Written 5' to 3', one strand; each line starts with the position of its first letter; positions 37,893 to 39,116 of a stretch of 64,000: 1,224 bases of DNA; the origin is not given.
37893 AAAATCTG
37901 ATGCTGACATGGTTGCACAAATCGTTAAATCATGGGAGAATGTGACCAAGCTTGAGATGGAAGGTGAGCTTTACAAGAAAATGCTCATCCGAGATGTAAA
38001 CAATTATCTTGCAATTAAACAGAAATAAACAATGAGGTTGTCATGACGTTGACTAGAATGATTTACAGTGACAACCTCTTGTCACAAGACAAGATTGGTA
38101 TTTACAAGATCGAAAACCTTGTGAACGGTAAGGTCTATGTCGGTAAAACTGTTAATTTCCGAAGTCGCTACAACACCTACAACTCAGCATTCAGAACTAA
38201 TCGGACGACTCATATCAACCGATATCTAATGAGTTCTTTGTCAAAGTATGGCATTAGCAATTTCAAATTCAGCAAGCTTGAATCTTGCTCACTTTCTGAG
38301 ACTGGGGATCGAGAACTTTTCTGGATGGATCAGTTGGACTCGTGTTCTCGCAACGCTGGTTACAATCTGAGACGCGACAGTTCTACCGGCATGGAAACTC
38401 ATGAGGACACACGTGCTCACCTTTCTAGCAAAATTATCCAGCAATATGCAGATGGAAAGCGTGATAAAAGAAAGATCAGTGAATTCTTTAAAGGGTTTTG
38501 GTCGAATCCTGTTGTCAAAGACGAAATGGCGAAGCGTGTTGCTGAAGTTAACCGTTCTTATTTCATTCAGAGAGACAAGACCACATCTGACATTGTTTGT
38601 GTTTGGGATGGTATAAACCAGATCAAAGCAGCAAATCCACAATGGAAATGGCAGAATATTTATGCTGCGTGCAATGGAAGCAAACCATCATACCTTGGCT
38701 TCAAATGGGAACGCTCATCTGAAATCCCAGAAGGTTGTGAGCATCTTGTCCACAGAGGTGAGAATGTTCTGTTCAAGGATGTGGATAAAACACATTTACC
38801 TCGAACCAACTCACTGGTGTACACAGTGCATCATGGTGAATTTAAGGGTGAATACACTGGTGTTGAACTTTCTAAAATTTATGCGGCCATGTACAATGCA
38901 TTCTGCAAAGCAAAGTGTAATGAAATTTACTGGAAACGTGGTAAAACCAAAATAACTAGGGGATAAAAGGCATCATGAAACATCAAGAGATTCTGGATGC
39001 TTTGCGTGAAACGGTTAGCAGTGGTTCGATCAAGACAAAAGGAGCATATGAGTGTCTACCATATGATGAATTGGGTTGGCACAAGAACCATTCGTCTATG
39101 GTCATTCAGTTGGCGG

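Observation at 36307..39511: Family-B DNA polymerase gene interrupted by a GIY-YIG homing endonuclease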

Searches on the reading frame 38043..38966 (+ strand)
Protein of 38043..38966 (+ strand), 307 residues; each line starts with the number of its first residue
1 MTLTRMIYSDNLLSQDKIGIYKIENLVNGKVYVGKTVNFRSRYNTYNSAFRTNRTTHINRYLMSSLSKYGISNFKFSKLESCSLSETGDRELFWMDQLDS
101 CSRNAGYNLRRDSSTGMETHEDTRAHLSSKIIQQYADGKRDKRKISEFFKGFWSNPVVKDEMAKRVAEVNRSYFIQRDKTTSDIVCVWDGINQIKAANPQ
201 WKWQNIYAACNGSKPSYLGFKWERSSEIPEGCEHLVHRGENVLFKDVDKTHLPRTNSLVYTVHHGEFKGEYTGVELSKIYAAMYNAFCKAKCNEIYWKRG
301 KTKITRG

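Call 3: search_protein_families(library=pfam, proteins=[window:38043-38966:+], max_evalue=0.1)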
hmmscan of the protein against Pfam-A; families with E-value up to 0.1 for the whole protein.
window:38043-38966:+ (307 aa): 2 families
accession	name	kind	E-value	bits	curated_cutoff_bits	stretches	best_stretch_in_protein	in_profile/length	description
PF01541.30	GIY-YIG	-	5.7e-09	36.6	22.6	1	18-100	2-74/78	GIY-YIG catalytic domain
PF22598.2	CdsD_PD2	-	0.013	15.8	27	1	187-212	4-29/61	CdsD, periplasmic PD2 domain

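Call 4: search_protein_families(library=phrogs, proteins=[window:38043-38966:+], max_evalue=0.01)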
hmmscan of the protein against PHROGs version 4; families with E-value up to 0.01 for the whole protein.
window:38043-38966:+ (307 aa): 6 families
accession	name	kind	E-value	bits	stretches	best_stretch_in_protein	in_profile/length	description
phrog_314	-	DNA, RNA and nucleotide metabolism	7.5e-22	79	1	17-224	178-389/574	homing endonuclease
phrog_7168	-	DNA, RNA and nucleotide metabolism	2.8e-19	70.7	1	19-157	3-140/284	homing endonuclease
phrog_5123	-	DNA, RNA and nucleotide metabolism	3.6e-12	47.5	1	18-129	2-108/152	homing endonuclease with GIY-YIG motif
phrog_19446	-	DNA, RNA and nucleotide metabolism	4.1e-09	37.3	1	20-141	4-123/254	homing endonuclease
phrog_1111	-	DNA, RNA and nucleotide metabolism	0.0041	18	1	27-56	43-74/139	endonuclease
phrog_20015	-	DNA, RNA and nucleotide metabolism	0.0072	17.5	0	20-37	5-22/46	endonuclease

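Call 45: search_solved_structures(query=window:38043-38963:+, max_evalue=1, show_alignments=1)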
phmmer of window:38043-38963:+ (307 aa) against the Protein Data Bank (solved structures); distinct sequences matched with E-value up to 1: 4.
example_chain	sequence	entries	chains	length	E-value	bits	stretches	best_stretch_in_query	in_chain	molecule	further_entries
1ln0_A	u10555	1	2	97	1.2e-05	28.1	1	17-110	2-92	intron-associated endonuclease 1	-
1mk0_A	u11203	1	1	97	1.2e-05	28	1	17-110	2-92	Intron-associated endonuclease 1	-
2wsh_A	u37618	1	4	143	0.15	14.6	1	28-88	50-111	ENDONUCLEASE II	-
6kls_C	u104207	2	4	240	0.17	14.4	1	144-207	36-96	Cytochrome c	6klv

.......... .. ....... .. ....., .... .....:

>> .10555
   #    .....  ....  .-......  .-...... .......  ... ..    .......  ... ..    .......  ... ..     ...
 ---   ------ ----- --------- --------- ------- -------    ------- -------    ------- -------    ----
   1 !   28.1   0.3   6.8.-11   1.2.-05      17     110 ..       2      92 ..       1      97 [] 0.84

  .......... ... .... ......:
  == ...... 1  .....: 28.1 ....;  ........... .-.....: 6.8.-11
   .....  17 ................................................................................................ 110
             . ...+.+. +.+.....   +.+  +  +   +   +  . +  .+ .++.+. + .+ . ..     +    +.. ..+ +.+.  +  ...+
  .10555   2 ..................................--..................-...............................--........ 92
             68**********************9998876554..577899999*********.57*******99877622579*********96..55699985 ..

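Call 47: find_homologous_proteins(query=window:38043-38963:+, max_evalue=0.00001)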
Query window:38043-38963:+ (307 aa): 208 proteins with E <= 0.00001 among 469 candidates; the best 120 are listed.
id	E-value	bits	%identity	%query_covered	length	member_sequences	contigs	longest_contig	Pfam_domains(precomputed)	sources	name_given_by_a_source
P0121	1.1e-128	447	100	62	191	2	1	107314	-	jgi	jgi:hypothetical protein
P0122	8.4e-72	260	51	75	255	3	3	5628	PF01541.31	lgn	-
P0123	7.5e-71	257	46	90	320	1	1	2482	PF01541.31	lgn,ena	-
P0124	8.9e-71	257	45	90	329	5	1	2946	PF01541.31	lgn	-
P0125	1.2e-70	256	43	94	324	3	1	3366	PF01541.31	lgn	-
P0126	1.4e-70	256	44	94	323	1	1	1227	PF01541.31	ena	-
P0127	7.3e-70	254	44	90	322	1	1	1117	PF01541.31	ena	-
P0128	7.5e-70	254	50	72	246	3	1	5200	PF01541.31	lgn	-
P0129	2.9e-69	252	46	90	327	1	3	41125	PF01541.31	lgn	-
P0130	5.9e-69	251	45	90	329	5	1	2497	PF01541.31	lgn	-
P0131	1.1e-68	250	44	90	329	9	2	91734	PF01541.31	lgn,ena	-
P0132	3.4e-68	248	53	71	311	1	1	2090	PF01541.31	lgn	-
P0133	3.5e-68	248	44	90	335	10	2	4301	PF01541.31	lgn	-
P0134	7.5e-68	247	43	96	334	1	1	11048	PF01541.31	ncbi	-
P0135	1.5e-67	246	45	90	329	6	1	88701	PF01541.31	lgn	-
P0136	3.7e-67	245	44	90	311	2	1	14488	PF01541.31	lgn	-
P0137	2.0e-66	243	44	90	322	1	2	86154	PF01541.31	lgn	-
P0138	3.1e-66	242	43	89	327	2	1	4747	PF01541.31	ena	-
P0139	6.8e-65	237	43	92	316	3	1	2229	PF01541.31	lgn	-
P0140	1.7e-64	236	44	94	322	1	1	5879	PF01541.31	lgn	-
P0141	2.5e-64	236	44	91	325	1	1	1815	PF01541.31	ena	-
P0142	6.6e-64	234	42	90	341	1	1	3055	PF01541.31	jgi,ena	-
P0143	1.9e-63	233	43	91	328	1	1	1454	PF01541.31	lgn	-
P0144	3.3e-63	232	42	90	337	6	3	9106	PF08757.18,PF01541.31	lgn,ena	-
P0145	7.8e-63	231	49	72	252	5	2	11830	PF01541.31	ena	-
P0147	1.5e-60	223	48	72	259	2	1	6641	PF01541.31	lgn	-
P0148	1.7e-60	223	43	84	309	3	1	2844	PF01541.31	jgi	jgi:group I intron endonuclease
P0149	3.1e-59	219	47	77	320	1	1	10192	PF01541.31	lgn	-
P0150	7.7e-59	218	41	94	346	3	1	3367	PF01541.31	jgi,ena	jgi:group I intron endonuclease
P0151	6.2e-57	211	38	98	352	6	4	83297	PF01541.31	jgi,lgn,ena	jgi:group I intron endonuclease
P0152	6.4e-57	211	45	72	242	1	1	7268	PF01541.31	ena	-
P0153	4.2e-56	209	48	69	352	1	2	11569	PF01541.31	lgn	-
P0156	5.0e-39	153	42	67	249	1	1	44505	PF07460.17,PF01541.31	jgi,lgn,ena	-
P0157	1.0e-37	148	39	71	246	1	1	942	PF01541.31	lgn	-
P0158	2.4e-37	147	41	70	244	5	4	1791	PF01541.31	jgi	jgi:group I intron endonuclease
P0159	3.6e-37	146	38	67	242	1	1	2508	PF07460.17,PF01541.31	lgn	-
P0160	6.4e-37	146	37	68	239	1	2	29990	PF01541.31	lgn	-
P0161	1.6e-36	144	36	69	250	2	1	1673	PF01541.31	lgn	-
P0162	4.7e-36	143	36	67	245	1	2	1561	PF01541.31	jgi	jgi:group I intron endonuclease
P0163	5.7e-36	143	36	70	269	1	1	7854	PF01541.31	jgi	-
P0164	9.3e-36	142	36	68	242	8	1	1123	PF07460.17,PF01541.31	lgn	-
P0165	1.6e-35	141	35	68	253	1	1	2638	PF01541.31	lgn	-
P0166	1.8e-35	141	38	67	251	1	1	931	PF01541.31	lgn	-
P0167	4.1e-35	140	37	70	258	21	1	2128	PF01541.31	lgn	-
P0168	9.2e-35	139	39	67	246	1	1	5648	PF01541.31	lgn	-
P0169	1.1e-34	138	36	73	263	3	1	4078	PF07460.17,PF01541.31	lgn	-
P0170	1.1e-34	138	38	67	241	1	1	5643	PF07460.17,PF01541.31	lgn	-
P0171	1.3e-34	138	39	67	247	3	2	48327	PF01541.31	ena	-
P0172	1.5e-34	138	37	68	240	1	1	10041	PF01541.31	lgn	-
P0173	1.7e-34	138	39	68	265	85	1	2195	PF07460.17,PF01541.31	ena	-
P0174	2.3e-34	137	35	68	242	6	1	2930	PF01541.31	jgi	-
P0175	8.7e-34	135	34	67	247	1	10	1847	PF01541.31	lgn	-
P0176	8.8e-34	135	36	73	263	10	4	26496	PF07460.17,PF01541.31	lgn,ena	-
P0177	9.7e-34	135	35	68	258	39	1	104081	PF07460.17,PF01541.31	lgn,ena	-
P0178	1.0e-33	135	34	67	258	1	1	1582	PF07460.17,PF01541.31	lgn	-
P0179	1.2e-33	135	37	68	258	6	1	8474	PF01541.31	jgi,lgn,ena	-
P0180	1.4e-33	135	37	67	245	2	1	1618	PF01541.31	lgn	-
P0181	1.4e-33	135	33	67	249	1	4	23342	PF01541.31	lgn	-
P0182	1.6e-33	134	37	68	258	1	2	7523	PF07460.17,PF01541.31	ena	-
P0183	1.8e-33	134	38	67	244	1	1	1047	PF01541.31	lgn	-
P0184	1.9e-33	134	36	67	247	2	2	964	PF01541.31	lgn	-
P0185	2.2e-33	134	35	69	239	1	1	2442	PF01541.31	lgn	-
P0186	5.2e-33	133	38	67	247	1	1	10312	PF01541.31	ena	-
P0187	5.3e-33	133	36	71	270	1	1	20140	PF07460.17,PF01541.31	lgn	-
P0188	5.4e-33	133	37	69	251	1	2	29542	PF07460.17,PF01541.31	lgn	-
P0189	5.9e-33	133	45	49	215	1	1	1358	PF01541.31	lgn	-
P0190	6.8e-33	132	35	69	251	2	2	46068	PF01541.31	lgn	-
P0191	6.8e-33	132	37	68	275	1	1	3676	PF01541.31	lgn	-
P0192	7.5e-33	132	35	68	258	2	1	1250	PF07460.17,PF01541.31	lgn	-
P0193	8.9e-33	132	36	68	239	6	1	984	PF01541.31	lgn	-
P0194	9.2e-33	132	35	68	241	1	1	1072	PF01541.31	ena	-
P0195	1.2e-32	132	34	68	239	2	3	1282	PF01541.31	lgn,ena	-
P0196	1.3e-32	132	35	70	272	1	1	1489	PF07460.17,PF01541.31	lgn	-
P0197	1.3e-32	132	35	70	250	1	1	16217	PF01541.31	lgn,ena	-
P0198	1.5e-32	131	38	69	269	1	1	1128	PF01541.31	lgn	-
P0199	1.7e-32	131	51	43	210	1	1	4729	PF01541.31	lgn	-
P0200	1.8e-32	131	33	70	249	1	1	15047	PF01541.31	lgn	-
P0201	2.0e-32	131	38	67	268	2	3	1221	PF01541.31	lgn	-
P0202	2.8e-32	130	37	68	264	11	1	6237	PF07460.17,PF01541.31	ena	-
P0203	3.1e-32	130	36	68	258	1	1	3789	PF07460.17,PF01541.31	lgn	-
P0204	3.2e-32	130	36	69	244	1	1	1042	PF01541.31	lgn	-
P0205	3.5e-32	130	41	53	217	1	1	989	PF01541.31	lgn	-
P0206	4.0e-32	130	37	67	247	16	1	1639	PF01541.31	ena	-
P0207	4.0e-32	130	33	73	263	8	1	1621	PF07460.17,PF01541.31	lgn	-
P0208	4.5e-32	130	33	69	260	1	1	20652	PF01541.31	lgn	-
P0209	5.4e-32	129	32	67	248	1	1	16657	PF01541.31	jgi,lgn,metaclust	metaclust:\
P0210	6.5e-32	129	45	53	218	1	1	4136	PF01541.31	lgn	-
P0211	8.6e-32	129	36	76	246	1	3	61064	PF01541.31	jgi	jgi:group I intron endonuclease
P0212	8.8e-32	129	52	40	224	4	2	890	PF01541.31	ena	-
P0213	9.2e-32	129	34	69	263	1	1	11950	PF07460.17,PF01541.31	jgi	-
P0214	1.5e-31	128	38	66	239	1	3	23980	PF01541.31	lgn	-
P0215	1.5e-31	128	35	67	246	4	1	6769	PF01541.31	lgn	-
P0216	1.7e-31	128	38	66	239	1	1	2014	PF01541.31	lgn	-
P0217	1.9e-31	128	34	69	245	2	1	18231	PF01541.31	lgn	-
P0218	1.9e-31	128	36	67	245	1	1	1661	PF01541.31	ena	-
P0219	2.2e-31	127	33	68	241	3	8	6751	PF01541.31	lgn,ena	-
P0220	3.1e-31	127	35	68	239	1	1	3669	PF01541.31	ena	-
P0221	3.5e-31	127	35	68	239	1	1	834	PF01541.31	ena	-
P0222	3.8e-31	127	35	68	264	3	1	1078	PF07460.17,PF01541.31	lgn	-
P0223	4.1e-31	127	34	70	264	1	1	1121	PF07460.17,PF01541.31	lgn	-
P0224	4.1e-31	127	35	69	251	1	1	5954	PF01541.31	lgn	-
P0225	4.2e-31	127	35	68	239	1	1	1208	PF01541.31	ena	-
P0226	5.4e-31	126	33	72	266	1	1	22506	PF01541.31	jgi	-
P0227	6.0e-31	126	35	68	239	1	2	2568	PF01541.31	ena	-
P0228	6.9e-31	126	35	68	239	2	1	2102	PF01541.31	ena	-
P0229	8.5e-31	126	35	68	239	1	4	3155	PF01541.31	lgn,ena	-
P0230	9.2e-31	125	39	67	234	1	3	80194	PF01541.31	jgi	jgi:group I intron endonuclease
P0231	9.3e-31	125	50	40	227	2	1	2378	PF01541.31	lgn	-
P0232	9.3e-31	125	35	68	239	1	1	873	PF01541.31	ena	-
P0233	9.9e-31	125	35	75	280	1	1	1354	PF07460.17,PF01541.31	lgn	-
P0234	1.0e-30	125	34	68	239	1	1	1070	PF01541.31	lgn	-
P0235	1.1e-30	125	35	68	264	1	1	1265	PF07460.17,PF01541.31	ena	-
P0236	1.2e-30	125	32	70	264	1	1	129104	PF01541.31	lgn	-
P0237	1.7e-30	125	35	68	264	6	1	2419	PF07460.17,PF01541.31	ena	-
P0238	2.2e-30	124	35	68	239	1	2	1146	PF01541.31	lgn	-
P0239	2.2e-30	124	35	69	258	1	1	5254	PF07460.17,PF01541.31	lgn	-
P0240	2.9e-30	124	34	68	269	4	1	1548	PF07460.17,PF01541.31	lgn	-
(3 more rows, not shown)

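Call 50: find_encoding_contigs(protein=P0131, flank=4000, max_places=2)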
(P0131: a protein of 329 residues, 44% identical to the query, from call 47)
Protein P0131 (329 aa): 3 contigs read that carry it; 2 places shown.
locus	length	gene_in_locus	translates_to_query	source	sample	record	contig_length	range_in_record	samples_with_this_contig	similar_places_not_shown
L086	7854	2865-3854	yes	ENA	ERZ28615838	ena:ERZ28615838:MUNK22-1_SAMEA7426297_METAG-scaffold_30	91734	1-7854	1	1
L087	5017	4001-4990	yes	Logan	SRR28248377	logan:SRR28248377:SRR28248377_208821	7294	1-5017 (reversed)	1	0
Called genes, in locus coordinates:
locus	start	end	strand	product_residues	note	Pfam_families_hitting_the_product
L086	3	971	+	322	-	?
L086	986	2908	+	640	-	PF00476:DNA_pol_A (weak)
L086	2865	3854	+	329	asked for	PF01541:GIY-YIG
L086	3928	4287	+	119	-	-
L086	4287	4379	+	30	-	-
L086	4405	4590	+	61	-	-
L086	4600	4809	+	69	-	-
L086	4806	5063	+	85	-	-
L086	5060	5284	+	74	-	-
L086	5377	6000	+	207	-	-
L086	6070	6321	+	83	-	-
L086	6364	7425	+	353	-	-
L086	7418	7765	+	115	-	-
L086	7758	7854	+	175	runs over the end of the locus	-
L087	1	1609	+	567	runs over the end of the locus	PF13155:Toprim_2 (weak), PF03796:DnaB_C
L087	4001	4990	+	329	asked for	PF01541:GIY-YIG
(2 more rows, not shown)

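Call 51: find_encoding_contigs(protein=P0151, flank=4000, max_places=2)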
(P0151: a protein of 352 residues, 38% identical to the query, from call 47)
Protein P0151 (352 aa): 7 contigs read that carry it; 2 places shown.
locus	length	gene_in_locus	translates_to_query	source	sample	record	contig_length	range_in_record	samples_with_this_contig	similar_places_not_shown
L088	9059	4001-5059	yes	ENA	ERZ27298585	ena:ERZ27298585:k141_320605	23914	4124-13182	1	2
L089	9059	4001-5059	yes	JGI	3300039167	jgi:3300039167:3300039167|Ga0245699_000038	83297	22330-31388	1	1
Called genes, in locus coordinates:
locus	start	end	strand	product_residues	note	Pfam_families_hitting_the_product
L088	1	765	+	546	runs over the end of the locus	PF03796:DnaB_C, PF13481:AAA_25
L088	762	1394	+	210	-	-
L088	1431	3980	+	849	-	PF00476:DNA_pol_A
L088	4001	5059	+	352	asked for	PF01541:GIY-YIG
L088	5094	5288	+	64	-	PF23768:DUF7167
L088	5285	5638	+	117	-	-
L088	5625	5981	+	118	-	-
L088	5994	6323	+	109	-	-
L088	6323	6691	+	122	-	-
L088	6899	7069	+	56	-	-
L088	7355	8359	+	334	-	-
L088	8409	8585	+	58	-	-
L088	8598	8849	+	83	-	-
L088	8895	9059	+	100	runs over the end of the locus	-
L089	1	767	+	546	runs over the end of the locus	PF03796:DnaB_C, PF13481:AAA_25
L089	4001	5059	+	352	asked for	PF01541:GIY-YIG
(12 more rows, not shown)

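Call 52: find_encoding_contigs(protein=P0122, flank=4000, max_places=2)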
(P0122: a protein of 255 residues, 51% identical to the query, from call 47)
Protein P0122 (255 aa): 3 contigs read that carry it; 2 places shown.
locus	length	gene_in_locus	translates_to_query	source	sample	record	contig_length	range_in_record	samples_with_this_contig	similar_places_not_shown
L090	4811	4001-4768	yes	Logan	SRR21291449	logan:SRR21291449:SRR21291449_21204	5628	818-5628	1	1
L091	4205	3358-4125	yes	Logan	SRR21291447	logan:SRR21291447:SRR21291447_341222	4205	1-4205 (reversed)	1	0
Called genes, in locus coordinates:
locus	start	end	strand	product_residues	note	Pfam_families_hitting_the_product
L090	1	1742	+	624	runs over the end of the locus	PF01807:Zn_ribbon_DnaG, PF13155:Toprim_2 (faint), PF03796:DnaB_C, PF06745:ATPase (weak), PF13481:AAA_25 (weak)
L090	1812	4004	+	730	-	-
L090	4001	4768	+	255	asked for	PF01541:GIY-YIG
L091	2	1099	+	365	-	?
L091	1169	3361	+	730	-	-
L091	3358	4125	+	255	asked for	PF01541:GIY-YIG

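Call 84: find_encoding_contigs(protein=P0128, flank=4000, max_places=2)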
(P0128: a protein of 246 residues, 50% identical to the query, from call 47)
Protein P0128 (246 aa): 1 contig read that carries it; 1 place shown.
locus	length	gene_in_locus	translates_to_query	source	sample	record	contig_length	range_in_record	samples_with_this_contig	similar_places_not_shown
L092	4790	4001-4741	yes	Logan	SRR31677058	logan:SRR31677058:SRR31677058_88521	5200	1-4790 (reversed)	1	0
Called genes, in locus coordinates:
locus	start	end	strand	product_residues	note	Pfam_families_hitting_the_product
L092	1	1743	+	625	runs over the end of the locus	PF01807:Zn_ribbon_DnaG, PF13155:Toprim_2 (faint), PF03796:DnaB_C, PF06745:ATPase (faint), PF13481:AAA_25 (weak)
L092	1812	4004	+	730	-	-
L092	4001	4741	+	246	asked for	PF01541:GIY-YIG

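Call 85: find_encoding_contigs(protein=P0145, flank=4000, max_places=2)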
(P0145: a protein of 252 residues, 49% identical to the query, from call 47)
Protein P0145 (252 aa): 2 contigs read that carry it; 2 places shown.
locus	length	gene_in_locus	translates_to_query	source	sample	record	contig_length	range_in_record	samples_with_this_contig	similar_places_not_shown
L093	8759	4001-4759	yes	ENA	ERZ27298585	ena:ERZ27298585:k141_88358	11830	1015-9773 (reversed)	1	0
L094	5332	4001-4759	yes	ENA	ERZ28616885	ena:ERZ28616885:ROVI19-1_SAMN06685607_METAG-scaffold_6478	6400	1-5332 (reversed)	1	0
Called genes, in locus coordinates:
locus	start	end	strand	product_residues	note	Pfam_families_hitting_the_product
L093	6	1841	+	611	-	PF01807:Zn_ribbon_DnaG, PF13155:Toprim_2 (weak), PF03796:DnaB_C, PF06745:ATPase (weak)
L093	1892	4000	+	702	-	PF00476:DNA_pol_A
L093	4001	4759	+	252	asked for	PF01541:GIY-YIG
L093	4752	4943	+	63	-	PF23768:DUF7167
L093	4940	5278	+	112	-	-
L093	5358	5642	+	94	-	-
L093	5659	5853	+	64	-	-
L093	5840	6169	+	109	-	-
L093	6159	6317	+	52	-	-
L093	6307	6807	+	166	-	-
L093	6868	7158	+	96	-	-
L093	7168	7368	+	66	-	-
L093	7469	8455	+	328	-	-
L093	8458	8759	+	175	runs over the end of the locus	-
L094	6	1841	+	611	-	PF01807:Zn_ribbon_DnaG, PF13155:Toprim_2 (weak), PF03796:DnaB_C, PF06745:ATPase (weak)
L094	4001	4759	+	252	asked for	PF01541:GIY-YIG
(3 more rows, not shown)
